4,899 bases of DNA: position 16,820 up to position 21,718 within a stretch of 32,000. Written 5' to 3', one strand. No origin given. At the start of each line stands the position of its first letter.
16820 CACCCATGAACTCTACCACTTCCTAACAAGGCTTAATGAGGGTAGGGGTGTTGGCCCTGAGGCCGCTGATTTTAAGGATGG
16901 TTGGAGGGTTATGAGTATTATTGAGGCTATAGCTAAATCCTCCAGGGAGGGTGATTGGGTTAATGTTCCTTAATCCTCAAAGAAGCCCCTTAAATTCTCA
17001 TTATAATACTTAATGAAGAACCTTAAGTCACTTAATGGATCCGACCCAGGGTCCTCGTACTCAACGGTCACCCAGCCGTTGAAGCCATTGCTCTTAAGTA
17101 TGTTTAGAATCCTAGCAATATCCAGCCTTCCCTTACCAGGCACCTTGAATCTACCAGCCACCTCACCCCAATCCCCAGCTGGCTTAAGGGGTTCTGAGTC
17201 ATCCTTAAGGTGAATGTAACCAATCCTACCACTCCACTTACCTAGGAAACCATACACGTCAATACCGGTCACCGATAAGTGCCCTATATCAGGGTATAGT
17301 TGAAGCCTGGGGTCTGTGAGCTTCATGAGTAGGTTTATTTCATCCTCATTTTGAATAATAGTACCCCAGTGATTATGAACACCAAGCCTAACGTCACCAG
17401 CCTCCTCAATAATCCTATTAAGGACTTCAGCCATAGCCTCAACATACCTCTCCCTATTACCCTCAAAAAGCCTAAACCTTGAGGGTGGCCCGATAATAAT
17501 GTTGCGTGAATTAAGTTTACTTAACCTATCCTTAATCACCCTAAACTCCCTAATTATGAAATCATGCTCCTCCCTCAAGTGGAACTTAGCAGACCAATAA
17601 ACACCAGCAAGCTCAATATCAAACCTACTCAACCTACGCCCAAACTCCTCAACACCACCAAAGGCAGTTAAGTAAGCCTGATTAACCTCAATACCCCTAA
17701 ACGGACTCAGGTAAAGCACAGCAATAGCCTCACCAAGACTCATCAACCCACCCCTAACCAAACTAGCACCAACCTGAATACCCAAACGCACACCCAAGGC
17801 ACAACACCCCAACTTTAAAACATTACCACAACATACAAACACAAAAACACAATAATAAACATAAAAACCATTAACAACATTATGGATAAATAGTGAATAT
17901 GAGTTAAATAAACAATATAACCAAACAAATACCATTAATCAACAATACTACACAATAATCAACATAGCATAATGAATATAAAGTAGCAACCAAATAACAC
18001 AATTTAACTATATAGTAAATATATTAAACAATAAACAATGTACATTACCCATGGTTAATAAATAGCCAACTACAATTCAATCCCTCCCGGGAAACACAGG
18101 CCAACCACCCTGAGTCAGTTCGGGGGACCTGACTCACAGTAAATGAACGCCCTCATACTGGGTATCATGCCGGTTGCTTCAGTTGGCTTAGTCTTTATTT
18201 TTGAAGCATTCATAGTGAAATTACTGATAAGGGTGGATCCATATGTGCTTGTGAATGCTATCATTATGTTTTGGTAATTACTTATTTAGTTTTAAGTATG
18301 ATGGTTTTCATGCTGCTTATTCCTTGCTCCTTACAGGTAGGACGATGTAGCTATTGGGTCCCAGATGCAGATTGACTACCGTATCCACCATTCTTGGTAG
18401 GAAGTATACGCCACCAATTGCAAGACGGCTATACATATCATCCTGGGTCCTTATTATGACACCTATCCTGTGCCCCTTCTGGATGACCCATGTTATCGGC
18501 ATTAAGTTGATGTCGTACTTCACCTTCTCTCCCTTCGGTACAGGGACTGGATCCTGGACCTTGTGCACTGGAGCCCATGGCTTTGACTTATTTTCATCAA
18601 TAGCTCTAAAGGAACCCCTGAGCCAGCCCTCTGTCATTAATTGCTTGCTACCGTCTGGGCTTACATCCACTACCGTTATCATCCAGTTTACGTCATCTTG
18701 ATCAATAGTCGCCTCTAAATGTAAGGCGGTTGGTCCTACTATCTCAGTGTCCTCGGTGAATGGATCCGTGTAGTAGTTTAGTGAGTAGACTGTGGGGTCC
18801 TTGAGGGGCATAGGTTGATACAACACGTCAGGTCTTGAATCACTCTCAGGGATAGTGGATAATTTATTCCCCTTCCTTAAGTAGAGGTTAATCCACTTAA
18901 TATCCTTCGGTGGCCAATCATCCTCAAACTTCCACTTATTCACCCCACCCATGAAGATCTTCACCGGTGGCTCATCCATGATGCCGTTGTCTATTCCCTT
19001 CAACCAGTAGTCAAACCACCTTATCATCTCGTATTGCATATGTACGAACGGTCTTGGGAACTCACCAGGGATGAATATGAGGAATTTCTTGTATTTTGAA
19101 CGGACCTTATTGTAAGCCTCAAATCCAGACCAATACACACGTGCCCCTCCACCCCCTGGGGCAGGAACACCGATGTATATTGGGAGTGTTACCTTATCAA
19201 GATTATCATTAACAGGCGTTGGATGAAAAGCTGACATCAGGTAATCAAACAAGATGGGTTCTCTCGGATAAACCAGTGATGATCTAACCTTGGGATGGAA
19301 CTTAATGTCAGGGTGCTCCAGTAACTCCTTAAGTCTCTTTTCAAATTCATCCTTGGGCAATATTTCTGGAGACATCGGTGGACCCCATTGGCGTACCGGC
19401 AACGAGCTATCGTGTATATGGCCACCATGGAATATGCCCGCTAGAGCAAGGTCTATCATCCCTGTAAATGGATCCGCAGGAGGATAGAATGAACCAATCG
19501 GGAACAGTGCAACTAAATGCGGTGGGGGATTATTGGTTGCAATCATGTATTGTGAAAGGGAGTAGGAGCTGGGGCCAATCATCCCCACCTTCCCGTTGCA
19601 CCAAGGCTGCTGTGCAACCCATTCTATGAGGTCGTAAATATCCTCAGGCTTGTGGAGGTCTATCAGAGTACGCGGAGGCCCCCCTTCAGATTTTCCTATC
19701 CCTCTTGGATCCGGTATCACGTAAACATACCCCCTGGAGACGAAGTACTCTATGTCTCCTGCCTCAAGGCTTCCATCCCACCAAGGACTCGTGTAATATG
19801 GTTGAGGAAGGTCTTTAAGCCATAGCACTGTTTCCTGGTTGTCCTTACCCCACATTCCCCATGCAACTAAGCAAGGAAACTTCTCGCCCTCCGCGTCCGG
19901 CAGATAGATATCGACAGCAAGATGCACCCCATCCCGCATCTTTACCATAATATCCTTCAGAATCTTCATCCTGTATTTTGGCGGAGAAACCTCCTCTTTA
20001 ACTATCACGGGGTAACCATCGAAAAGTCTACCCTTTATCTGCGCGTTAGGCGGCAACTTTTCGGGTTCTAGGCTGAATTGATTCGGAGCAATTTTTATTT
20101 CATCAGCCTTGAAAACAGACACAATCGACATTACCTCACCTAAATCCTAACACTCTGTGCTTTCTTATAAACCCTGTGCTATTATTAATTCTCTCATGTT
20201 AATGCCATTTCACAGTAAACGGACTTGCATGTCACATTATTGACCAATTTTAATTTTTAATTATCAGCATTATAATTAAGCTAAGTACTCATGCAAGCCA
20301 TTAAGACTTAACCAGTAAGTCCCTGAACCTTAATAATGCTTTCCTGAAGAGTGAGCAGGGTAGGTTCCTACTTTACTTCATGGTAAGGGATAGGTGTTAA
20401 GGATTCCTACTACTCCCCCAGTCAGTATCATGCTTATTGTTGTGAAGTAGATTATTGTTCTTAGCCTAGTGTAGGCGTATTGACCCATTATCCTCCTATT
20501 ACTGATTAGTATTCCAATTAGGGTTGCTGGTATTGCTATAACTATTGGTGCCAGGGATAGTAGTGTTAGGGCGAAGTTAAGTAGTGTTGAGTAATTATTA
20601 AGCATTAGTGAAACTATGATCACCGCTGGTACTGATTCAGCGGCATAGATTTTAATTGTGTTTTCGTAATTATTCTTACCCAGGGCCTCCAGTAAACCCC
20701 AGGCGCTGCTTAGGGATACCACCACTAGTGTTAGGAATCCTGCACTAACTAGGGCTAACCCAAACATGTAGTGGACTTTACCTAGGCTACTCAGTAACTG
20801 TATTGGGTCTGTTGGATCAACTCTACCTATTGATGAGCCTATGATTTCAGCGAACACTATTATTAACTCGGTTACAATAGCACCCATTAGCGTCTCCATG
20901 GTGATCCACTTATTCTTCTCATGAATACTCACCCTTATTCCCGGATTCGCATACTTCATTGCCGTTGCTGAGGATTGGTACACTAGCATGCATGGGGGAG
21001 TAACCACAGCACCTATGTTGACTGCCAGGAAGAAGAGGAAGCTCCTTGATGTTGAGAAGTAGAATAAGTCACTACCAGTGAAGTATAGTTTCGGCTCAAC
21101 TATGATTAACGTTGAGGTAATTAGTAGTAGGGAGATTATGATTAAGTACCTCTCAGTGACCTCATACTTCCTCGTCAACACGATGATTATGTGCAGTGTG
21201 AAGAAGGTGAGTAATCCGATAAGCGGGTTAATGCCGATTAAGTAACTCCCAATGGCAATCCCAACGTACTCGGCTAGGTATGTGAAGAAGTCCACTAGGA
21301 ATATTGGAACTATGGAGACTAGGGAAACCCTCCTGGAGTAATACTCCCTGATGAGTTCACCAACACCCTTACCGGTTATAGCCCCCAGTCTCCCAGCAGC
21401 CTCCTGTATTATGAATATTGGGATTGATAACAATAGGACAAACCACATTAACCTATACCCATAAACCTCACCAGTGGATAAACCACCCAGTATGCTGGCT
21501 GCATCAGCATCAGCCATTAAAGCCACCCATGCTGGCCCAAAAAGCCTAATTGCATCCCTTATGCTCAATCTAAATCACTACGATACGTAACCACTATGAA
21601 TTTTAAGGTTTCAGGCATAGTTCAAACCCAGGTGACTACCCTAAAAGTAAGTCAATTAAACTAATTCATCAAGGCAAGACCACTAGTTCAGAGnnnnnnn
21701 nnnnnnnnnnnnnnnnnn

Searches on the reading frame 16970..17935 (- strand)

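Call 26: search_protein_families(library=pfam, proteins=[window:16970-17935:-], max_evalue=0.01)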
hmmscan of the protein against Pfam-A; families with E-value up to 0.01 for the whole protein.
window:16970-17935:- (321 aa): 1 family
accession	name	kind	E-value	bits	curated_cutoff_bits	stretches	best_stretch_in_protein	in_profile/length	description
PF01261.30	AP_endonuc_2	-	1.8e-21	77.4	31.1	1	94-304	29-243/249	Xylose isomerase-like TIM barrel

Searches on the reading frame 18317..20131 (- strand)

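Call 26: search_protein_families(library=pfam, proteins=[window:18317-20131:-], max_evalue=0.01)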
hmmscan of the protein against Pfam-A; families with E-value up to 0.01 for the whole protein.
window:18317-20131:- (604 aa): 2 families
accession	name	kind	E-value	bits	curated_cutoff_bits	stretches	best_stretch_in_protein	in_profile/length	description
PF08530.16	PepX_C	-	4.6e-29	102.3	22.5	1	382-565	1-181/217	X-Pro dipeptidyl-peptidase C-terminal non-catalytic domain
PF02129.25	Peptidase_S15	-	6.5e-28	98.6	23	1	67-212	1-126/262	X-Pro dipeptidyl-peptidase (S15 family)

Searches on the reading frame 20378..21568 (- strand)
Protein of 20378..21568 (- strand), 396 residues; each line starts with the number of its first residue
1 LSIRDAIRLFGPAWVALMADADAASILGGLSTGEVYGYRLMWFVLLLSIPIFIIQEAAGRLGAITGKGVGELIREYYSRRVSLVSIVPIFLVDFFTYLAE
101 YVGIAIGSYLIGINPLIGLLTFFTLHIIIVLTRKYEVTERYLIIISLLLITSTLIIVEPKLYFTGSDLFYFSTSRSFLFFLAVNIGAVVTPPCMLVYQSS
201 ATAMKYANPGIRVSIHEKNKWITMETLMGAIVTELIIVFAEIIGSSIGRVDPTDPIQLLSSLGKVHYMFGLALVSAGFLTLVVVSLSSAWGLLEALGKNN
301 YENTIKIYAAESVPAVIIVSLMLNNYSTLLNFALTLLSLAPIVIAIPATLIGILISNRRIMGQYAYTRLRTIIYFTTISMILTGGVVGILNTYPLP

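Call 7: search_protein_families(library=pfam, proteins=[window:20378-21568:-], max_evalue=0.01)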
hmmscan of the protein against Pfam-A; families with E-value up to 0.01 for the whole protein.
window:20378-21568:- (396 aa): 1 family
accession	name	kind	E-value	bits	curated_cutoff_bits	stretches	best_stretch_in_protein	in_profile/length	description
PF01566.24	Nramp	-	1.1e-37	130.3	29.8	1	31-366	6-355/357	Natural resistance-associated macrophage protein-like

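Call 61: find_related_loci(query=window:20378-21568:-, collection=metagenome_contigs, flank=10000)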
Query window:20378-21568:- (396 aa) in metagenome_contigs; peptide patterns used: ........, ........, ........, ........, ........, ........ (x = any residue, [..] = any of these).
147 stretches matched a pattern, but none encodes a relative of the query by tblastn (E <= 1e-3).
